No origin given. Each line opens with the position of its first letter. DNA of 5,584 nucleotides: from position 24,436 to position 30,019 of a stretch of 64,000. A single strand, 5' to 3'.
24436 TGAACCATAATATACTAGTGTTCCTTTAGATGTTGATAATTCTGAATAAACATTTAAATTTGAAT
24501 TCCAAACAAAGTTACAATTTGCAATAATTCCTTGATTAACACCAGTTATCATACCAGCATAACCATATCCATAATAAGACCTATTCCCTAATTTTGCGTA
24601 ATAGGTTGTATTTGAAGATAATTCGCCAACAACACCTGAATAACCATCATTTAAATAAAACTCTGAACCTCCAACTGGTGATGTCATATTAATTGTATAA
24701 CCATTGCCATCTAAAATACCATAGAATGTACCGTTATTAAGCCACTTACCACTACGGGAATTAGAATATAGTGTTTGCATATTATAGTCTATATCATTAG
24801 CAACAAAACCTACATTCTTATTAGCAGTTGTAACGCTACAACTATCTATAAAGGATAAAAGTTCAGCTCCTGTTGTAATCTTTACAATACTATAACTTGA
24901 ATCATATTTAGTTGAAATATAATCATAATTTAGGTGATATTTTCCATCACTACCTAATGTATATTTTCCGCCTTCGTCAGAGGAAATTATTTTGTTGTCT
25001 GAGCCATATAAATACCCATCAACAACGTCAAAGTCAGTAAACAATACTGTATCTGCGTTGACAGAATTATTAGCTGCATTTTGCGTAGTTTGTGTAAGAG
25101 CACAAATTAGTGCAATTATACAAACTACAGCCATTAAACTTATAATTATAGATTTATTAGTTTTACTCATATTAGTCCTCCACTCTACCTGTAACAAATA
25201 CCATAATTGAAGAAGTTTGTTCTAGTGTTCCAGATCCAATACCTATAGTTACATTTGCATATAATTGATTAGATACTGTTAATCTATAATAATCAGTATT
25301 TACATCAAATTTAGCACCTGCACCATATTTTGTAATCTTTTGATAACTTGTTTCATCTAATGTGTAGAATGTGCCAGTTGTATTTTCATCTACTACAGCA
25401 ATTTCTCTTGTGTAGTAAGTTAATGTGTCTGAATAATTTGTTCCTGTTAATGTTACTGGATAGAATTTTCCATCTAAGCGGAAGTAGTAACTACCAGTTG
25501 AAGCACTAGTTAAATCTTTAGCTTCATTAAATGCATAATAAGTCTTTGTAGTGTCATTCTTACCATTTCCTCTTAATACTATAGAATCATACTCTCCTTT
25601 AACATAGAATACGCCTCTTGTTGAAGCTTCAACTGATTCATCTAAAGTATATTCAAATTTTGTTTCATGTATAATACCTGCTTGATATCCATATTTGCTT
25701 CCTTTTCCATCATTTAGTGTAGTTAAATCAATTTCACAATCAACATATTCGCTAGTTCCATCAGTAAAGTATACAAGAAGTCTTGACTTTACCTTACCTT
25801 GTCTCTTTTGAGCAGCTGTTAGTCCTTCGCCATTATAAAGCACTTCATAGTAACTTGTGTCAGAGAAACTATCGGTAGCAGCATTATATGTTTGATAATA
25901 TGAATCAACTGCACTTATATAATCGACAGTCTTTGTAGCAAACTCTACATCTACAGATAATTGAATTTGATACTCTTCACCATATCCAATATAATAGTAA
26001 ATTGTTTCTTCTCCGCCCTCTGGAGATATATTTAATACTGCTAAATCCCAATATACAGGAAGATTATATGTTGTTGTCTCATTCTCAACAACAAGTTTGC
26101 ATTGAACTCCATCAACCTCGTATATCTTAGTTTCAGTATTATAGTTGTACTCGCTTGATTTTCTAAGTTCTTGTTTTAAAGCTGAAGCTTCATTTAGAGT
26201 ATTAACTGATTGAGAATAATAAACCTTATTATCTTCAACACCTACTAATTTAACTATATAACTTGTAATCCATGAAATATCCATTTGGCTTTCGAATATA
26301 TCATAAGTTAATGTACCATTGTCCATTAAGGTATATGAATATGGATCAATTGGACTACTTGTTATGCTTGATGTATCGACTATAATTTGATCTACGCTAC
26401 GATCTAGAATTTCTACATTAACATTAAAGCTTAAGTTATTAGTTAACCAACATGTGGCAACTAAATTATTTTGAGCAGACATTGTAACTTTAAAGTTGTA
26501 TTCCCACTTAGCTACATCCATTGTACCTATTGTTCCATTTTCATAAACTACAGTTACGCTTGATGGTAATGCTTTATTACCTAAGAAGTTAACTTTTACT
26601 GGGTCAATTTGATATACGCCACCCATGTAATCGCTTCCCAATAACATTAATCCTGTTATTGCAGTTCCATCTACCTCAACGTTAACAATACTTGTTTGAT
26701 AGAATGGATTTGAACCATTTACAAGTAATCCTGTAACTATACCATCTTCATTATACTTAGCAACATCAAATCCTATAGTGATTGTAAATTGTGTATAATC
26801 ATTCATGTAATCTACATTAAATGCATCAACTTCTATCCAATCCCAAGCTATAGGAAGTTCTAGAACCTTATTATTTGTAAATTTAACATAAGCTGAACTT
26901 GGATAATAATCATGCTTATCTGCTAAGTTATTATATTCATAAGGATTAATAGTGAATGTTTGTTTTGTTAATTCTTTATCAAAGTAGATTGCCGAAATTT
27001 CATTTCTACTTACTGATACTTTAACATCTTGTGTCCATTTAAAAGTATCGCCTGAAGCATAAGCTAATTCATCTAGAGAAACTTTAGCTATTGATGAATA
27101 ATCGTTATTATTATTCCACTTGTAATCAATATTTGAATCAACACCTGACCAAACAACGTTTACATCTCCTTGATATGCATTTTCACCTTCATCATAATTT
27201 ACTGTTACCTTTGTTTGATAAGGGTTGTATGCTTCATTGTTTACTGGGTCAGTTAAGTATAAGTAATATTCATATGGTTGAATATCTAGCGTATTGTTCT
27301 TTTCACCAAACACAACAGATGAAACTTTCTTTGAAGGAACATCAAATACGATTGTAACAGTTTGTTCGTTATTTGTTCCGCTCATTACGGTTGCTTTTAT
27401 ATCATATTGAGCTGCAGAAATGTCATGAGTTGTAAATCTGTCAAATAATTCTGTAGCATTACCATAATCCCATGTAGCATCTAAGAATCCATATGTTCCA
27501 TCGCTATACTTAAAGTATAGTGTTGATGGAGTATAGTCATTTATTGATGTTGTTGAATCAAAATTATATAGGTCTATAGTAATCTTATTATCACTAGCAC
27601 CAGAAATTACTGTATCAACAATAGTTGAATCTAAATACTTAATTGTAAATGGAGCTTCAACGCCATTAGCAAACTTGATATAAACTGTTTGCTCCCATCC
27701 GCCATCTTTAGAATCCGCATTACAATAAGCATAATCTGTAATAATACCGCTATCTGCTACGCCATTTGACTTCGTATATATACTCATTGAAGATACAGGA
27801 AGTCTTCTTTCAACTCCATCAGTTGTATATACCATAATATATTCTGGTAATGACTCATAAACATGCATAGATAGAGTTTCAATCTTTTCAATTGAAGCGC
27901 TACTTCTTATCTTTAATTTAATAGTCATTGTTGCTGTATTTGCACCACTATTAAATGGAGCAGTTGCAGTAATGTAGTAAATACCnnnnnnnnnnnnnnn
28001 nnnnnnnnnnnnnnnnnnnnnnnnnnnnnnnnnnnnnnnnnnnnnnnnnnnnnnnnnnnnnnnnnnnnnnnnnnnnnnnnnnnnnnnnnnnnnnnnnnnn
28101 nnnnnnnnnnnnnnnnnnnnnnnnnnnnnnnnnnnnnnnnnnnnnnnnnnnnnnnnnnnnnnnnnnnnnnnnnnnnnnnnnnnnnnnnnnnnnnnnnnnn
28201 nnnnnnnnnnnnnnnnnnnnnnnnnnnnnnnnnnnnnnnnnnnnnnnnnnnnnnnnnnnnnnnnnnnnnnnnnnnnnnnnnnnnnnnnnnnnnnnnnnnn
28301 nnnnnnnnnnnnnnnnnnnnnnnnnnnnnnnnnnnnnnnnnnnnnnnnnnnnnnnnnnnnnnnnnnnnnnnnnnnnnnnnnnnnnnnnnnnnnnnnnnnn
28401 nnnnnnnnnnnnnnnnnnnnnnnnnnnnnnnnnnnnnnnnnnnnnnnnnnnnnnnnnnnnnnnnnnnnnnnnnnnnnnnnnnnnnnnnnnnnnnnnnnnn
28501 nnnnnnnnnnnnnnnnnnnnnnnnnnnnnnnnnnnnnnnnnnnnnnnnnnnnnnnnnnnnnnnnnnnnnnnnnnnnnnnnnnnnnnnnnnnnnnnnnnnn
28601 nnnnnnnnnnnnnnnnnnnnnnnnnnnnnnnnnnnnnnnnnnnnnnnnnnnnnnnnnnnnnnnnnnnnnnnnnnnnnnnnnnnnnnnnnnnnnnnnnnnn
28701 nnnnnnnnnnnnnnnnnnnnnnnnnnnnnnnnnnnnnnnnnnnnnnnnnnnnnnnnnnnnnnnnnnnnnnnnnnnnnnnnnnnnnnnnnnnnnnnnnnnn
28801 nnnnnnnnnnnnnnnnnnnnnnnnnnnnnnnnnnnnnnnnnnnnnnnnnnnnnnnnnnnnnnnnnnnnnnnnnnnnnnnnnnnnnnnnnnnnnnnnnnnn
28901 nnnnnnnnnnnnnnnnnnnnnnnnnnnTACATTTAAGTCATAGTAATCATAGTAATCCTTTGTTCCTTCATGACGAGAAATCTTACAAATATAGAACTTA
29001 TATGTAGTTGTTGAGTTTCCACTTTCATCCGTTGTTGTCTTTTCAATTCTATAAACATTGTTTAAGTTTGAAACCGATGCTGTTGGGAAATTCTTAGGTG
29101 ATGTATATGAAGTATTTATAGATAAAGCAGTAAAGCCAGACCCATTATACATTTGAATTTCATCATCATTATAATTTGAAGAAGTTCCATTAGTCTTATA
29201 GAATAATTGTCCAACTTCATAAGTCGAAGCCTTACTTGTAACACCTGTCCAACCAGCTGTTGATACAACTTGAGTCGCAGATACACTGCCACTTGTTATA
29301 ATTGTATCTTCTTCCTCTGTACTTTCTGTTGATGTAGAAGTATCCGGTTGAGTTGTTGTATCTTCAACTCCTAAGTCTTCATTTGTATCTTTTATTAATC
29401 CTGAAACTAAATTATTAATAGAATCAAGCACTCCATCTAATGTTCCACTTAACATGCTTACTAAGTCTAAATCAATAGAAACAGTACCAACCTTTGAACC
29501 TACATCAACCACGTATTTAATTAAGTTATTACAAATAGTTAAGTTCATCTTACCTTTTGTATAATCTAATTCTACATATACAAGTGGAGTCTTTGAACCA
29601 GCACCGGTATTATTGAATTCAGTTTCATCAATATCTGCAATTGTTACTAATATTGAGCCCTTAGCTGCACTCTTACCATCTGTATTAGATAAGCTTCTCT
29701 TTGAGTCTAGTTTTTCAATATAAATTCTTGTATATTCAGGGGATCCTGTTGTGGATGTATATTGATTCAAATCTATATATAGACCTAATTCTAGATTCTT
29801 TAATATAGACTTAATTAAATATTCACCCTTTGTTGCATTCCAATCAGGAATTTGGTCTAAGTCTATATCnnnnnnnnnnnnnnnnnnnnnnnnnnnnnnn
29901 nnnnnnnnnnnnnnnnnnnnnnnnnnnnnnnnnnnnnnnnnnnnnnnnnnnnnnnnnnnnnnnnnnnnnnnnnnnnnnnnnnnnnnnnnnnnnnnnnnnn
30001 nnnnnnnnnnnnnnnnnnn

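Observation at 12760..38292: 25-kb surface module: a two-component system and two membrane proteins upstream of a coupled operon of three giant proteins plus a lipoprotein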

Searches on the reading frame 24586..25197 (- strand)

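Call 100: search_protein_families(library=pfam, proteins=[window:24586-25197:-], max_evalue=1)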
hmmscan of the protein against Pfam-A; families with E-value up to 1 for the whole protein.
window:24586-25197:- (204 aa): 4 families
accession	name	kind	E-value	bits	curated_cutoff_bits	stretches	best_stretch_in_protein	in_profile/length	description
PF10717.14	ODV-E18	-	0.006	16.9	28.1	1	11-45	20-54/87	Occlusion-derived virus envelope protein ODV-E18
PF20563.3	DUF6773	-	0.092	13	27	1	4-55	74-125/163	Family of unknown function (DUF6773)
PF14857.11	TMEM151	-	0.17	11.2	27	1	14-64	18-69/428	TMEM151 family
PF11857.13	DUF3377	-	0.22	11.9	26.5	1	16-38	31-53/72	Domain of unknown function (DUF3377)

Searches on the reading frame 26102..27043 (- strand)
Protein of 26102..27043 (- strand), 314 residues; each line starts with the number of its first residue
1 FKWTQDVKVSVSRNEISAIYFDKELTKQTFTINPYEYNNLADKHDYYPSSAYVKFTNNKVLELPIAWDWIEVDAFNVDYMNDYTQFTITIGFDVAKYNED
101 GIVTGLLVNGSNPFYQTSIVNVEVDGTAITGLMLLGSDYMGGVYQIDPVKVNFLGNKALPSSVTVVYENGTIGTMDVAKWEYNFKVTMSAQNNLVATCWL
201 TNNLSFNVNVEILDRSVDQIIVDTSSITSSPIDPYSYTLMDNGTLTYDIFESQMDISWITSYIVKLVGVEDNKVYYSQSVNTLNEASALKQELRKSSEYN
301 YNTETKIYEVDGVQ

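Call 72: search_protein_families(library=pfam, proteins=[window:26102-27043:-], max_evalue=1)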
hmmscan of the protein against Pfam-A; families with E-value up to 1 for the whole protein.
window:26102-27043:- (314 aa): 1 family
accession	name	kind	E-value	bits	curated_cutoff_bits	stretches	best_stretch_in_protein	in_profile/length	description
PF07532.17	Big_4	-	1.8e-06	27.8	22.1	1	158-183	15-39/59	Bacterial Ig-like domain (group 4)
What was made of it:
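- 25175..28282 (-): G1 C-terminal ~1000 aa, Ig-like domain array (Big_4 type). PF07532 Big_4 scores 27.8 bits (cut-off 22.1) at aa ~2670-2695 (call 72).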

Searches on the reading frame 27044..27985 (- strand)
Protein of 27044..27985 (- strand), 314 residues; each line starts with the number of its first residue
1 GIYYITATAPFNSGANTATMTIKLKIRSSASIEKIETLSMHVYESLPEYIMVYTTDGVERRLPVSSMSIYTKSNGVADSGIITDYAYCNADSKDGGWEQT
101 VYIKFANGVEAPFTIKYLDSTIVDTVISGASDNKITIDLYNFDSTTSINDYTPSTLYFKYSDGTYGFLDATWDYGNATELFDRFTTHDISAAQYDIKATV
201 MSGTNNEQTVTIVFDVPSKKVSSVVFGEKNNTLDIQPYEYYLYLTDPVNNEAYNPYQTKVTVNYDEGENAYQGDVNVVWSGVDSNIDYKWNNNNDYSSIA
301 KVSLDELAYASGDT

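Call 72: search_protein_families(library=pfam, proteins=[window:27044-27985:-], max_evalue=1)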
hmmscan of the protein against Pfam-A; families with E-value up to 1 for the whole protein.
window:27044-27985:- (314 aa): 2 families
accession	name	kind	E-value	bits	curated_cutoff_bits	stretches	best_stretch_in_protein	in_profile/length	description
PF07532.17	Big_4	-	0.035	14.1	22.1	0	258-287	18-43/59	Bacterial Ig-like domain (group 4)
PF11197.13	DUF2835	-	0.036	14.5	25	0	40-76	15-51/71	Protein of unknown function (DUF2835)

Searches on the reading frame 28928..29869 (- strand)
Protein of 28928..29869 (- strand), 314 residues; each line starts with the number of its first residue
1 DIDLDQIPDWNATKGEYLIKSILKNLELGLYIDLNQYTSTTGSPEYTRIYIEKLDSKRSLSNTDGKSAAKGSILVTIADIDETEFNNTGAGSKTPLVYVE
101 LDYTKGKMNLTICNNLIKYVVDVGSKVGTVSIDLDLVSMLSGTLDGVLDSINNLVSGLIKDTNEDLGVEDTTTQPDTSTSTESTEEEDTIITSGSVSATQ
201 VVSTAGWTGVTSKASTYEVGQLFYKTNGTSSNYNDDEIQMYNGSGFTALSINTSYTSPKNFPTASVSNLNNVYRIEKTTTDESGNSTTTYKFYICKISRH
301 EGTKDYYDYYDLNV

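Call 72: search_protein_families(library=pfam, proteins=[window:28928-29869:-], max_evalue=1)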
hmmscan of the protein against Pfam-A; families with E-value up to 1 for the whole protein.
window:28928-29869:- (314 aa): 1 family
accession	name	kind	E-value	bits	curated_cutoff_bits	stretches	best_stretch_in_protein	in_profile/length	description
PF12245.14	Big_3_2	-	0.045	14.4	23.3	1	175-291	2-117/122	Bacterial Ig-like domain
